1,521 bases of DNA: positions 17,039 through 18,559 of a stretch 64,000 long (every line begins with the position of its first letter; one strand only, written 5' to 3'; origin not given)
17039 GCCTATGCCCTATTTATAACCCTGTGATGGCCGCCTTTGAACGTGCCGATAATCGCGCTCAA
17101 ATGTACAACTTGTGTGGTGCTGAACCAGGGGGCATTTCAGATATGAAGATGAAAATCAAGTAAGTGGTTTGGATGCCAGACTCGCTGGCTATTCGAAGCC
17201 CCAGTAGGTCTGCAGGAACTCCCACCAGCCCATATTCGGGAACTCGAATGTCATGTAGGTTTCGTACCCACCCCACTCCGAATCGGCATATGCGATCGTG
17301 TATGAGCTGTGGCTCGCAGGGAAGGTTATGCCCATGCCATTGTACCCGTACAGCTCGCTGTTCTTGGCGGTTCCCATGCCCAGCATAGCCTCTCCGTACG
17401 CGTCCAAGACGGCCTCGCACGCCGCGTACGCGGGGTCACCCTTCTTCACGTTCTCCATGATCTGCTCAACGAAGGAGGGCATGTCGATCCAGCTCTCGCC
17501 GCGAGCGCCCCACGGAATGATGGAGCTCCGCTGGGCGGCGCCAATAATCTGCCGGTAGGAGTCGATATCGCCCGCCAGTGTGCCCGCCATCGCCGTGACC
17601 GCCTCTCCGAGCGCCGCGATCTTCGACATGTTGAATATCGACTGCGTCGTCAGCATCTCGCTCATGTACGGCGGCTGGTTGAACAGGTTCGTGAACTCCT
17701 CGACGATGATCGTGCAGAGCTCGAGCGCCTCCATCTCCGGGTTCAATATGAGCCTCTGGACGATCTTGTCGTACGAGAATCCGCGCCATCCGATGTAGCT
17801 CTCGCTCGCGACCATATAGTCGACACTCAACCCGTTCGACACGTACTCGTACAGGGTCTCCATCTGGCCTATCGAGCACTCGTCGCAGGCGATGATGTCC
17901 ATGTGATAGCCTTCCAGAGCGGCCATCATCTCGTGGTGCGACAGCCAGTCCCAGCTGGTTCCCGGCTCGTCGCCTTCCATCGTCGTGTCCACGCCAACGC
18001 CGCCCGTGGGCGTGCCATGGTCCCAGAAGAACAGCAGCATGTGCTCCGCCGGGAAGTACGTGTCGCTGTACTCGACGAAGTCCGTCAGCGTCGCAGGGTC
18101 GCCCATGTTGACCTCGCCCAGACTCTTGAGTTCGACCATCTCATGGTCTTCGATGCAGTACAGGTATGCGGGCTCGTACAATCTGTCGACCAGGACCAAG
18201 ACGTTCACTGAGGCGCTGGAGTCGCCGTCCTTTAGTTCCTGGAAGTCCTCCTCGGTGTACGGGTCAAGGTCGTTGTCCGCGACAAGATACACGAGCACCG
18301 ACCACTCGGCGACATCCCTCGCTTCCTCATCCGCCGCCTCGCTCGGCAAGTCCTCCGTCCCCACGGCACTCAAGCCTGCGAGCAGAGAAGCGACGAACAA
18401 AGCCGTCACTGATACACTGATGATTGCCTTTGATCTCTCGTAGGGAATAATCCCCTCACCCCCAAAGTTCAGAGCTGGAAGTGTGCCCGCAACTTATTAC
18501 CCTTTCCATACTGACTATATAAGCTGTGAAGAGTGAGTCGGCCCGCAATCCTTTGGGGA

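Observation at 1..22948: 23-kb extracellular proteolysis island: two C11, one S8, two M28/PA peptidases and a PHP phosphoesterase flanking a complete peptide ABC importer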

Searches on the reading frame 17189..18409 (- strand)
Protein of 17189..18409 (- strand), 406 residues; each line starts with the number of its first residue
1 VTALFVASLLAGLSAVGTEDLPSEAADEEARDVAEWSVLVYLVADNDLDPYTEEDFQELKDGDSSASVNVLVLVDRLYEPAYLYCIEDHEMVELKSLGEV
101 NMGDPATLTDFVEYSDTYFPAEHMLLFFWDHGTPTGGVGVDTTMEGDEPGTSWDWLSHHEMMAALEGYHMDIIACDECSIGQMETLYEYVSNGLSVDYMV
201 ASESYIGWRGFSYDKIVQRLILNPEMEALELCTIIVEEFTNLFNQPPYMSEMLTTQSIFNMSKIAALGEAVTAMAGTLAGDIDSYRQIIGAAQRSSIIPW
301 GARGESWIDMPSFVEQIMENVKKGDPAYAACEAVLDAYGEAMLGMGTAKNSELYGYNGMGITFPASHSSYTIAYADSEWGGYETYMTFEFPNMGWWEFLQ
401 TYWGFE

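Call 3: search_protein_families(library=pfam, proteins=[window:17189-18409:-], max_evalue=0.01)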
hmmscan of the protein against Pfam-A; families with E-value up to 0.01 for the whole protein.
window:17189-18409:- (406 aa): 1 family
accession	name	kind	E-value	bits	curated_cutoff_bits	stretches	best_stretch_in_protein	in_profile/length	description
PF03415.19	Peptidase_C11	-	5.5e-36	125.3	25.8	1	40-284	1-244/359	Clostripain family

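Call 13: find_related_loci(query=window:17189-18409:-, collection=genome_contigs, flank=10000)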
Query window:17189-18409:- (406 aa) in genome_contigs; peptide patterns used: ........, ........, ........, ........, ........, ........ (x = any residue, [..] = any of these).
35 stretches matched a pattern; 17 encode a relative of the query (tblastn E <= 1e-3); 17 distinct loci.
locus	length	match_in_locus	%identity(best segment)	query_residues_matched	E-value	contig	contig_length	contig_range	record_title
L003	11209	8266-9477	77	1-404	0e+0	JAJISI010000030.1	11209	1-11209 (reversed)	MAG: Thermoplasmatota archaeon isolate bin18 bin18_BA.02.16-18_bin.27.strict_30, whole genome shotgun sequence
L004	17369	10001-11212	75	1-404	0e+0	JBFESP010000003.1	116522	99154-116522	MAG: Thermoplasmata archaeon isolate Mix_mud06.2021.04.53 k141_635562_length_116522_cov_19.1848, whole genome shotgun se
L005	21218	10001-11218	75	1-406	0e+0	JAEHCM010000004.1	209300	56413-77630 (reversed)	MAG: Thermoplasmata archaeon isolate SG225.bin4 NODE_4_length_209300_cov_10.349173, whole genome shotgun sequence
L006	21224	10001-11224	74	3-404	0e+0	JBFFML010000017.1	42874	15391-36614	MAG: Thermoplasmata archaeon isolate Mix_mud18.2022.04.47 k141_960702_length_42874_cov_21.3956, whole genome shotgun seq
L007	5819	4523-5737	73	1-405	0e+0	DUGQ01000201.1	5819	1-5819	TPA_asm: Thermoplasmata archaeon isolate UBA10834 contig_122118, whole genome shotgun sequence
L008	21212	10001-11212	73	1-404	0e+0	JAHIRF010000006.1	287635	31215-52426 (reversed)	MAG: Thermoplasmatota archaeon isolate MM_PC_MetaG.mb.116 MM_PC_MetaG.mb.116_k141_1188500, whole genome shotgun sequence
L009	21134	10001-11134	77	29-405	0e+0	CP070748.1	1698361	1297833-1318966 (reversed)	MAG: Methanobacteriota archaeon isolate bin352 chromosome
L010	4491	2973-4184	74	1-404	0e+0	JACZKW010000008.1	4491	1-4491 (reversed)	MAG: Thermoplasmata archaeon isolate MAG55 euryarchaeota_1_contig_61940, whole genome shotgun sequence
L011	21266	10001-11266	70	4-406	0e+0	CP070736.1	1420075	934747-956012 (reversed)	MAG: Methanobacteriota archaeon isolate bin4 chromosome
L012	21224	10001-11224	71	3-404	0e+0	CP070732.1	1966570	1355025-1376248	MAG: Methanobacteriota archaeon isolate bin41 chromosome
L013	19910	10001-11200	72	4-404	0e+0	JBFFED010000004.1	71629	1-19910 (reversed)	MAG: Thermoplasmata archaeon isolate Mix_mud13.2021.11.63 k141_1236693_length_71629_cov_11.7013, whole genome shotgun se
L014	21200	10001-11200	72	4-404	0e+0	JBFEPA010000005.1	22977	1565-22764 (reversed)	MAG: Thermoplasmata archaeon isolate Mix_mud04.2021.02.60 k141_35375_length_22977_cov_24.2076, whole genome shotgun sequ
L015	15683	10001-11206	61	1-404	1e-156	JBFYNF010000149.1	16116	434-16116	MAG: Thermoplasmata archaeon isolate PPR_0081 PPR_0081_bin.95.fa_k121_3072541, whole genome shotgun sequence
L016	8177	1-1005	73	70-404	3e-172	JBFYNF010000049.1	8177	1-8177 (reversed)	MAG: Thermoplasmata archaeon isolate PPR_0081 PPR_0081_bin.95.fa_k121_2921060, whole genome shotgun sequence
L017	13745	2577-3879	62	1-404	2e-131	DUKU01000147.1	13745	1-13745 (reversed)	MAG TPA_asm: Thermoplasmata archaeon isolate UBA9653 contig_9021, whole genome shotgun sequence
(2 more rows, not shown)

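Call 19: search_protein_families(library=ncbifam, proteins=[window:17189-18409:-], max_evalue=0.01)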
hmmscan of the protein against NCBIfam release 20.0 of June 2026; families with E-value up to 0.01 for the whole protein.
window:17189-18409:- (406 aa): 2 families
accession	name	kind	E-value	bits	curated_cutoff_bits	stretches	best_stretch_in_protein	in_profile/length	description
TIGR02806.2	clostrip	equivalog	2.6e-14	53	550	1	95-220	86-221/472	clostripain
NF002647.0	PRK02318.1-3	equivalog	0.004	16.5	357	1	169-218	117-165/384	mannitol-1-phosphate 5-dehydrogenase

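Call 23: search_solved_structures(query=window:17189-18409:-, max_evalue=0.01, show_alignments=2)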
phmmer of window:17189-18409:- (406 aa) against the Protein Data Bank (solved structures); distinct sequences matched with E-value up to 0.01: 6.
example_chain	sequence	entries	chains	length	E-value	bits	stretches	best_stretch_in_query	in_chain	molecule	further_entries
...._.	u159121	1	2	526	1.9e-12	50.1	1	94-220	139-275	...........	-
6mzo_A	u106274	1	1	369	1.2e-11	47.4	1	34-220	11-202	Inactive Zymogen C11 Protease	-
6n9j_A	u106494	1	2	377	1.5e-09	40.5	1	28-222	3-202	Clostripain-related protein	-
5dyn_A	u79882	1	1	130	4.1e-06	29.3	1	33-133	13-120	Putative peptidase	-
3uws_A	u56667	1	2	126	0.00016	24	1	37-134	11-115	hypothetical protein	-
4yec_A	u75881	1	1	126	0.00016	24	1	37-134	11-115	Clostripain family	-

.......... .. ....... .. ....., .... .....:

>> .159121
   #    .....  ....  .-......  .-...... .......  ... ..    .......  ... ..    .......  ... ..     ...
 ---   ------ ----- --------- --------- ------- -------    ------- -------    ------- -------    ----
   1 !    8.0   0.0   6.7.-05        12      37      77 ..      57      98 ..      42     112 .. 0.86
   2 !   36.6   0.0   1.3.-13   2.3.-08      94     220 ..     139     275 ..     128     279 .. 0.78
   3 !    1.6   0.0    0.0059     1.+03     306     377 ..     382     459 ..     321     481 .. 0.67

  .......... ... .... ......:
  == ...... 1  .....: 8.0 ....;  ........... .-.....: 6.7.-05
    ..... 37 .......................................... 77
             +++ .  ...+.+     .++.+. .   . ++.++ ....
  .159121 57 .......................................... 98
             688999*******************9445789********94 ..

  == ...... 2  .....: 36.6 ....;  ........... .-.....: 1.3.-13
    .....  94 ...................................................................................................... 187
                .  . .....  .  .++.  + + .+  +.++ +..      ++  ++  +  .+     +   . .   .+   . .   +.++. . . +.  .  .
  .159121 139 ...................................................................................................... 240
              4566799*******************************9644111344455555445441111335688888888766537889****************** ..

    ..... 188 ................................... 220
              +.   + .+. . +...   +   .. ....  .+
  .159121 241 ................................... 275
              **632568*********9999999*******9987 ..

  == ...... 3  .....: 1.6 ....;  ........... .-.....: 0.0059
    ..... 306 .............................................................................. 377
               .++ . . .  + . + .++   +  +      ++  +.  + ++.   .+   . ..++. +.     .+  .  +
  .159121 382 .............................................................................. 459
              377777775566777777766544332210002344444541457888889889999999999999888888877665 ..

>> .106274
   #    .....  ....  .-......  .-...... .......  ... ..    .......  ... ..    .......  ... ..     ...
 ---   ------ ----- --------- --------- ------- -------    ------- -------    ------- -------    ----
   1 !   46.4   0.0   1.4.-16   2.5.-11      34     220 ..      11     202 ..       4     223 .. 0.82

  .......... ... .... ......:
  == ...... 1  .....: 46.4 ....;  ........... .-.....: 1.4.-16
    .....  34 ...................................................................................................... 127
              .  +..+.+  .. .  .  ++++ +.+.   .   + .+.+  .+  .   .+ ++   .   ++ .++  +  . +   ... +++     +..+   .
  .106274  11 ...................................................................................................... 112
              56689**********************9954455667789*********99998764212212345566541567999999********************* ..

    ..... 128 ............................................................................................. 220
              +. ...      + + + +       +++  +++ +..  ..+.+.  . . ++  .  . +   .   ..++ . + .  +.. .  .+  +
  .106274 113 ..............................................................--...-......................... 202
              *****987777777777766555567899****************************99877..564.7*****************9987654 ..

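Call 39: find_homologous_proteins(query=window:17189-18409:-, max_evalue=1e-10)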
Query window:17189-18409:- (406 aa): 130 proteins with E <= 1e-10 among 7232 candidates; the best 120 are listed.
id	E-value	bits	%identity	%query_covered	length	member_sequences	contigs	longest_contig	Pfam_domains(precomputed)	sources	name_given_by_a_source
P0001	1.8e-275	931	100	100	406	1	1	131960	PF03415.20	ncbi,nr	ncbi:MAG: clostripain-related cysteine peptidase [Thermoplasmata archaeon]|nr:clostripain-related cy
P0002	1.2e-273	925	100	99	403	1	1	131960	PF03415.20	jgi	-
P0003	2.0e-273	925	100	99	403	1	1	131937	PF03415.20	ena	-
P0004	2.0e-217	740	78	100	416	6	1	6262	PF03415.20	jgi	jgi:hypothetical protein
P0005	3.5e-215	733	77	100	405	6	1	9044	PF03415.20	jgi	jgi:hypothetical protein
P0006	2.0e-213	727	76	100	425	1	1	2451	PF03415.20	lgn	-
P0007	4.4e-211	719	75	100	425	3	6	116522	PF03415.20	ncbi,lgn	-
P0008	1.6e-209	714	77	100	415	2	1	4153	PF03415.20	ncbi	-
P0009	4.3e-209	713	75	100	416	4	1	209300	PF03415.20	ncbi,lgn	-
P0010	1.3e-208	711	75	100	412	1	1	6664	PF03415.20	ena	-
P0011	1.7e-208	711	75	100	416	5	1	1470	PF03415.20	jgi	-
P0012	4.7e-208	709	74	100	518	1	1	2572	PF03415.20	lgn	-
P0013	3.2e-206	703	74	100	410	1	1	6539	PF03415.20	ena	-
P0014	4.5e-206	703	80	92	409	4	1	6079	PF03415.20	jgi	jgi:hypothetical protein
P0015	2.4e-205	700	74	100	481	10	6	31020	PF03415.20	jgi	jgi:hypothetical protein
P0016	5.3e-205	699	74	100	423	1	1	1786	PF03415.20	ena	-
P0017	2.4e-203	694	73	100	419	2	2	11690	PF03415.20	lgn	-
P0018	2.5e-203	694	74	100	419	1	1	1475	PF03415.20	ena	-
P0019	9.0e-202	689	73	100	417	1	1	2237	PF03415.20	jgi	-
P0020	1.1e-201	688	72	100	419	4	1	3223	PF03415.20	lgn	-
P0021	6.1e-201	686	73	99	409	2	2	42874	PF03415.20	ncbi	-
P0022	8.6e-201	685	73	100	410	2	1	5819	PF03415.20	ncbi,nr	ncbi:TPA: hypothetical protein HA259_08050 [Thermoplasmata archaeon]|nr:hypothetical protein [Thermo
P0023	6.8e-200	682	72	99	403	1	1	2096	PF03415.20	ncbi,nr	ncbi:MAG: clostripain-related cysteine peptidase [Thermoplasmata archaeon]|nr:clostripain-related cy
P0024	1.9e-199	681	71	100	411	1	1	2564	PF03415.20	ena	-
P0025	3.1e-199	680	74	100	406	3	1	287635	PF03415.20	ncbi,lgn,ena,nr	ncbi:MAG: hypothetical protein KKE24_04630 [Candidatus Thermoplasmatota archaeon]|nr:hypothetical pr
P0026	3.3e-199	680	77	93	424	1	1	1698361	PF03415.20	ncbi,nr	ncbi:MAG: hypothetical protein JSU93_06285 [Methanobacteriota archaeon]|nr:MAG: hypothetical protein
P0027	7.5e-199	679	77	93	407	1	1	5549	PF03415.20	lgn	-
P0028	1.3e-198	678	72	100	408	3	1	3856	PF03415.20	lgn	-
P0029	4.0e-198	677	71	100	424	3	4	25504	PF03415.20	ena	-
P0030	7.9e-198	676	72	99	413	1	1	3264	PF03415.20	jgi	jgi:hypothetical protein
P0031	1.7e-197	674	71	100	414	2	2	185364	PF03415.20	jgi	-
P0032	8.2e-197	672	71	100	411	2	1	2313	PF03415.20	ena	-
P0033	1.7e-196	671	74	98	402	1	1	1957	PF03415.20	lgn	-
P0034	2.7e-196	671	71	100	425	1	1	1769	PF03415.20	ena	-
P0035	4.0e-194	663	71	99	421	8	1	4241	PF03415.20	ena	-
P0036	7.0e-194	663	73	97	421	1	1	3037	PF03415.20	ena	-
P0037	1.3e-193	662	71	99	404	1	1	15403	PF03415.20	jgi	-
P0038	1.5e-193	661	71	99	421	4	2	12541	PF03415.20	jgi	jgi:hypothetical protein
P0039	1.8e-193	661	71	99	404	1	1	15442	PF03415.20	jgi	-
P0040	5.3e-193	660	70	100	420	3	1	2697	PF03415.20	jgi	jgi:hypothetical protein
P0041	9.4e-193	659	70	99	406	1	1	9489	PF03415.20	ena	-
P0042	2.1e-192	658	71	99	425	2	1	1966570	PF03415.20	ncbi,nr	ncbi:MAG: hypothetical protein JSV90_06480 [Methanobacteriota archaeon]|nr:MAG: hypothetical protein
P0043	2.6e-192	657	70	99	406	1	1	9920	PF03415.20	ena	-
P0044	8.4e-192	656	70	100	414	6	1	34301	PF03415.20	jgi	jgi:hypothetical protein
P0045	1.8e-191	655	71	99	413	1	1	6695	PF03415.20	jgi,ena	-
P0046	4.6e-191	653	70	99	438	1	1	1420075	PF03415.20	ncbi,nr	ncbi:MAG: hypothetical protein JSV94_04655 [Methanobacteriota archaeon]|nr:MAG: hypothetical protein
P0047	7.8e-190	649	70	100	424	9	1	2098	PF03415.20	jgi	jgi:hypothetical protein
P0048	9.7e-190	649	68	100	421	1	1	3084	PF03415.20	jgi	jgi:hypothetical protein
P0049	2.4e-189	648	69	100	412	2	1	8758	PF03415.20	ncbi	-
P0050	2.8e-187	641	69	97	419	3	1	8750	PF03415.20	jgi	jgi:hypothetical protein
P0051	6.4e-187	640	70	97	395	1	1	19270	PF03415.20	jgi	-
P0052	3.9e-186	637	69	97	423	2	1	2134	PF03415.20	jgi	jgi:hypothetical protein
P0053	6.6e-184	630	67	100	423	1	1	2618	PF03415.20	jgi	-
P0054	9.3e-184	629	65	100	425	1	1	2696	PF03415.20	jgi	-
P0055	7.9e-183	626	66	100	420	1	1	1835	PF03415.20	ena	-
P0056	2.4e-182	625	67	100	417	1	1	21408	PF03415.20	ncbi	-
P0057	9.3e-182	623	68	100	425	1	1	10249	PF03415.20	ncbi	-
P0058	1.7e-159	549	63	100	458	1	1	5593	PF03415.20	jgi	-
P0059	8.2e-159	547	61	99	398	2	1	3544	PF03415.20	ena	-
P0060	5.7e-158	544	62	99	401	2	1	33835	PF03415.20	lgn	-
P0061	2.6e-154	532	60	100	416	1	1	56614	PF03415.20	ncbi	-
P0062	1.5e-153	530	60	100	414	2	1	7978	PF03415.20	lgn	-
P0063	8.7e-151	521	61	100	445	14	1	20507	PF03415.20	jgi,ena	-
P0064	9.7e-150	517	60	100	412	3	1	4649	PF03415.20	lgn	-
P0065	4.5e-148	512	59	100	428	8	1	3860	PF03415.20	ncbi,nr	ncbi:MAG: hypothetical protein QG582_1005 [Candidatus Thermoplasmatota archaeon]|nr:hypothetical pro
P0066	9.8e-148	511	59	100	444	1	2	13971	PF03415.20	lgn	-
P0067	1.8e-147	510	59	100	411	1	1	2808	PF03415.20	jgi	jgi:hypothetical protein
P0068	6.0e-146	505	58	100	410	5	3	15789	PF03415.20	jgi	-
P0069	5.1e-145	502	58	97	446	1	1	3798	PF03415.20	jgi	-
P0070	5.6e-145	501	58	97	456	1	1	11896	PF03415.20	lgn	-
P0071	1.4e-144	500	58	100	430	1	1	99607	PF03415.20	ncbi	-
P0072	3.9e-144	499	59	95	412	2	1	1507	PF03415.20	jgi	jgi:hypothetical protein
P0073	1.5e-143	497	56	100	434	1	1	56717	PF03415.20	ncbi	-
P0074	2.0e-143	496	56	100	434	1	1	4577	PF03415.20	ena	-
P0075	6.6e-143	495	69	75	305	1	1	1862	PF03415.20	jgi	jgi:hypothetical protein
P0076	1.8e-141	490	55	100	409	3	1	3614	PF03415.20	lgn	-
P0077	2.3e-141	490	56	97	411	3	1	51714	PF03415.20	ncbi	-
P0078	7.6e-138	478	57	94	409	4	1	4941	PF03415.20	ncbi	-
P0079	1.0e-136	474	75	66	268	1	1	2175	PF03415.20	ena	-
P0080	5.1e-134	465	55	100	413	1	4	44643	PF03415.20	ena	-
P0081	5.1e-134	465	55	100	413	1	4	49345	PF03415.20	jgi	-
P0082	2.7e-131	456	53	100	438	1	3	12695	PF03415.20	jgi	jgi:hypothetical protein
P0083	9.4e-131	455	54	100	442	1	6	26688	PF03415.20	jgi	jgi:hypothetical protein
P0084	4.4e-130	452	55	100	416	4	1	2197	PF03415.20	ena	-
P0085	1.2e-128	448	54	100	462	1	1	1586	PF03415.20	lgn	-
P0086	3.8e-128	446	54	99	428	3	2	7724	PF03415.20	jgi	jgi:hypothetical protein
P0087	3.9e-128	446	51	100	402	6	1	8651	PF03415.20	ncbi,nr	ncbi:MAG: hypothetical protein E4H25_01685 [Methanomassiliicoccus sp.]|nr:MAG: hypothetical protein 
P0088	7.8e-128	445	50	100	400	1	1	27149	PF03415.20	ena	-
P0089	1.6e-127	444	54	100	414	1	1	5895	PF03415.20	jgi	jgi:hypothetical protein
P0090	8.7e-127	442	52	93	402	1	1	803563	PF03415.20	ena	-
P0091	2.1e-125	437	57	90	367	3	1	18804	PF03415.20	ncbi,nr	ncbi:MAG: hypothetical protein IH630_06880, partial [Thermoplasmata archaeon]|nr:hypothetical protei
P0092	2.4e-114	401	70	60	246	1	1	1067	PF03415.20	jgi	jgi:hypothetical protein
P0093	8.9e-113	395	74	59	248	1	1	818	PF03415.20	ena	-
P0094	3.1e-112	394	66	66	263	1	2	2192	PF03415.20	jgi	jgi:hypothetical protein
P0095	2.6e-106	374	47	98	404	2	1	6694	PF03415.20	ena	-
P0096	1.7e-101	358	46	97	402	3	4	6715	PF03415.20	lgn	-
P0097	7.6e-100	353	46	97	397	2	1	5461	PF03415.20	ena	-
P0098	1.8e-99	352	44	100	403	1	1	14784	PF03415.20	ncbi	-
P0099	1.2e-98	349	45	98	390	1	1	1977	PF03415.20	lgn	-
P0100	2.1e-98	348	48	97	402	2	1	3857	PF03415.20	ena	-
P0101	7.4e-98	346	50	92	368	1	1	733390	PF03415.20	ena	-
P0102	3.7e-97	344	48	92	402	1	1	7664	PF03415.20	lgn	-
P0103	1.3e-96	342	44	98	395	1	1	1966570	PF03415.20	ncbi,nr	ncbi:MAG: hypothetical protein JSV90_03380 [Methanobacteriota archaeon]|nr:MAG: hypothetical protein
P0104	4.2e-95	337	45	99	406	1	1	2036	PF03415.20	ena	-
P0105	7.0e-93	330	44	94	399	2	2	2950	PF03415.20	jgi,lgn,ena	-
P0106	9.5e-93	329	45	97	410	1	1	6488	PF03415.20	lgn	-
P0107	2.4e-92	328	43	98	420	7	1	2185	PF03415.20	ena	-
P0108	5.0e-90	321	42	91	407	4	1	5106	PF03415.20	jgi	jgi:hypothetical protein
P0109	7.7e-90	320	43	97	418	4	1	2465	PF03415.20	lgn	-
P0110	2.0e-89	319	42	93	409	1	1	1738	PF03415.20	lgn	-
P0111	3.8e-88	314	44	92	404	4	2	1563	PF03415.20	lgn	-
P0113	1.8e-86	309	42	92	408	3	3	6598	PF03415.20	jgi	-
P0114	2.1e-84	302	62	56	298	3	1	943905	PF03415.20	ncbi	-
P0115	6.1e-84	300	41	93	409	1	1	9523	PF03415.20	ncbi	ncbi:MAG: clostripain-related cysteine peptidase [Thermoplasmata archaeon]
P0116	1.7e-83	299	56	67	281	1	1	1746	PF03415.20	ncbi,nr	ncbi:MAG: clostripain-related cysteine peptidase, partial [Thermoplasmata archaeon]|nr:clostripain-r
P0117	3.7e-81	291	41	92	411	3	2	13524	PF03415.20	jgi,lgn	-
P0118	3.3e-80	288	41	94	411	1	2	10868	PF03415.20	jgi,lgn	jgi:hypothetical protein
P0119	1.4e-77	280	41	91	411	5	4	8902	PF03415.20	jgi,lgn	jgi:hypothetical protein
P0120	2.5e-77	279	60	57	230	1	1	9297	PF03415.20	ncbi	ncbi:MAG: clostripain-related cysteine peptidase, partial [Thermoplasmata archaeon]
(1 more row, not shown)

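Call 40: find_encoding_contigs(protein=P0090, flank=10000, max_places=1)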
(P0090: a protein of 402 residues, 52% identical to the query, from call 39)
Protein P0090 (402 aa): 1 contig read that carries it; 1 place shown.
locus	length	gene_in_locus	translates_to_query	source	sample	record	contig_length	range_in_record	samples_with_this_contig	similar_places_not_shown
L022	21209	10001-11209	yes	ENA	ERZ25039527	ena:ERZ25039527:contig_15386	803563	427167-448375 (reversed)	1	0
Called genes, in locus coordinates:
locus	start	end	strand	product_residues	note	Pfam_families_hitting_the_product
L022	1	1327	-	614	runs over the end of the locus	PF00801:PKD (weak), PF18911:PKD_4, PF22352:K319L-like_PKD (weak), PF18911:PKD_4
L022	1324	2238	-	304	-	PF00005:ABC_tran, PF13304:AAA_21 (faint)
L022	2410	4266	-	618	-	-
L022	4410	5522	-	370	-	PF01314:AFOR_C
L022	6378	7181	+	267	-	PF01925:TauE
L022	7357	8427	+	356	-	PF03417:AAT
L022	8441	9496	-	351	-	PF13249:SQHop_cyclase_N (faint)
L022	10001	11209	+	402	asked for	PF03415:Peptidase_C11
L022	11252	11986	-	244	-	-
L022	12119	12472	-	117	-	PF01035:DNA_binding_1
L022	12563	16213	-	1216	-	PF00496:SBP_bac_5, PF00801:PKD (weak), PF18911:PKD_4, PF22352:K319L-like_PKD (weak)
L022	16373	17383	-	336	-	PF00924:MS_channel_2nd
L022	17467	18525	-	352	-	PF00882:Zn_dep_PLPC (weak)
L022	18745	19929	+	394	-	PF03415:Peptidase_C11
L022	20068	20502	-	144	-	-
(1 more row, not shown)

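Call 41: find_encoding_contigs(protein=P0101, flank=10000, max_places=1)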
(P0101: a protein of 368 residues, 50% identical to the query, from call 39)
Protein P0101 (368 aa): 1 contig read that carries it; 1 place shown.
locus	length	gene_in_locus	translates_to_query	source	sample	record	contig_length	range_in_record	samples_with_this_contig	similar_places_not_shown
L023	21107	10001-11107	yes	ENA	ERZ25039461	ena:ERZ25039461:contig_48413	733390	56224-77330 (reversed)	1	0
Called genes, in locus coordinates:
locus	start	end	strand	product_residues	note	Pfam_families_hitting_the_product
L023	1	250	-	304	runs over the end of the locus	PF00005:ABC_tran, PF13304:AAA_21 (faint)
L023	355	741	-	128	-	PF01314:AFOR_C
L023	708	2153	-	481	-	PF02730:AFOR_N, PF01314:AFOR_C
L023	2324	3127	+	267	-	PF01925:TauE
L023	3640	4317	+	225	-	PF03417:AAT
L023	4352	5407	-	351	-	-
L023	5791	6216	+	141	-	PF05048:NosD (weak), PF13229:Beta_helix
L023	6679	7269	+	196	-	PF18911:PKD_4, PF00801:PKD, PF26596:PEF-CTERM_ARCH (weak)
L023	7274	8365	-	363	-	PF00149:Metallophos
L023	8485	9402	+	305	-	PF07690:MFS_1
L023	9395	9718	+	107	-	PF07690:MFS_1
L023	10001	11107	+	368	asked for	PF03415:Peptidase_C11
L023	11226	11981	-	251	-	PF19420:DDAH_eukar (weak), PF02274:ADI (weak)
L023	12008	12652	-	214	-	-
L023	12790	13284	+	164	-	PF00258:Flavodoxin_1 (faint), PF12641:Flavodoxin_3 (weak), PF12724:Flavodoxin_5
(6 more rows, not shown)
